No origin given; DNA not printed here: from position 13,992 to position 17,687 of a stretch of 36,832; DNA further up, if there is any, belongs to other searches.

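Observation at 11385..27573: Tandem pair of five-gene operons: sugar-sensing regulator, pseudopilin-like H-X9-DG protein, ~1,130-aa CBM9-like secreted protein, LamG protein, signal-less DUF5696-like protein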

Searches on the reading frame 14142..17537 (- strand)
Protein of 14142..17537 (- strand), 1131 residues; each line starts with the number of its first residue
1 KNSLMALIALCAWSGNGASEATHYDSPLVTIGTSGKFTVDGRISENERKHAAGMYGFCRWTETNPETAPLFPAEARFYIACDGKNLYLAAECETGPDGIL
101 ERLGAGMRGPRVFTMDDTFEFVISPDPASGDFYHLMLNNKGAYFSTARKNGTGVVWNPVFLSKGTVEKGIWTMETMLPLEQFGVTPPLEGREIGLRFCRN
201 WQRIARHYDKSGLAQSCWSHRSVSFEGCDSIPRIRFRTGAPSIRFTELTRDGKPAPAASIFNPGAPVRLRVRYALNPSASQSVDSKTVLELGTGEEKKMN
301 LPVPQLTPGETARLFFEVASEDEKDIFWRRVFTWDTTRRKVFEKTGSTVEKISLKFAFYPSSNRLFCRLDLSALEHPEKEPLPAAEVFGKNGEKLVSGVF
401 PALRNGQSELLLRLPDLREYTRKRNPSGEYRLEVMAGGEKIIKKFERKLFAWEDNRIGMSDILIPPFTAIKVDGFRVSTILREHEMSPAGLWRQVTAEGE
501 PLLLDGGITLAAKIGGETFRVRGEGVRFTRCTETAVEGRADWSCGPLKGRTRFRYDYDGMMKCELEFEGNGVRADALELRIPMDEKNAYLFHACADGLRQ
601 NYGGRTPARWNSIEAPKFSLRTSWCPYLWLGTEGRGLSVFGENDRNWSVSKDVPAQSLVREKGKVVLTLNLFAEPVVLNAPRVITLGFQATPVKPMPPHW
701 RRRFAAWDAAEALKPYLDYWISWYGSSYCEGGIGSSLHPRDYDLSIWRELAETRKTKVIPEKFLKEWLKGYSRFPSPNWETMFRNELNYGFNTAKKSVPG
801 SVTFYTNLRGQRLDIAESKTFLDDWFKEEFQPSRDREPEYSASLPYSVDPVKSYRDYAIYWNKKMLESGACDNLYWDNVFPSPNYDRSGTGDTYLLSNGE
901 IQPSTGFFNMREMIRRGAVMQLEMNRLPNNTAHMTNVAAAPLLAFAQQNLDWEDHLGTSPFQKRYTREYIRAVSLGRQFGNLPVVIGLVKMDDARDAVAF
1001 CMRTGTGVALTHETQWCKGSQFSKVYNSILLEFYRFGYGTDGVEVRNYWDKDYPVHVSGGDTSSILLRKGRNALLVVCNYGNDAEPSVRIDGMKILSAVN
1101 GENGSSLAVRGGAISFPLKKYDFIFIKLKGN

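Call 4: search_protein_families(library=pfam, proteins=[window:14142-17537:-], max_evalue=0.01)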
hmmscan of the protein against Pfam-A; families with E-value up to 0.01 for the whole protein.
window:14142-17537:- (1131 aa): 1 family
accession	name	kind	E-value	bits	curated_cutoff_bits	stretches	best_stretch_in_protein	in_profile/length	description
PF19543.5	GH123_N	-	2.4e-09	36.1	22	1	450-639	324-515/969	Glycoside hydrolase 123, N-terminal domain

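Call 6: search_protein_families(library=ncbifam, proteins=[window:14142-17537:-], max_evalue=0.01)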
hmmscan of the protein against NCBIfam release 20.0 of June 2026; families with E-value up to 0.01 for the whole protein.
window:14142-17537:- (1131 aa): 0 families
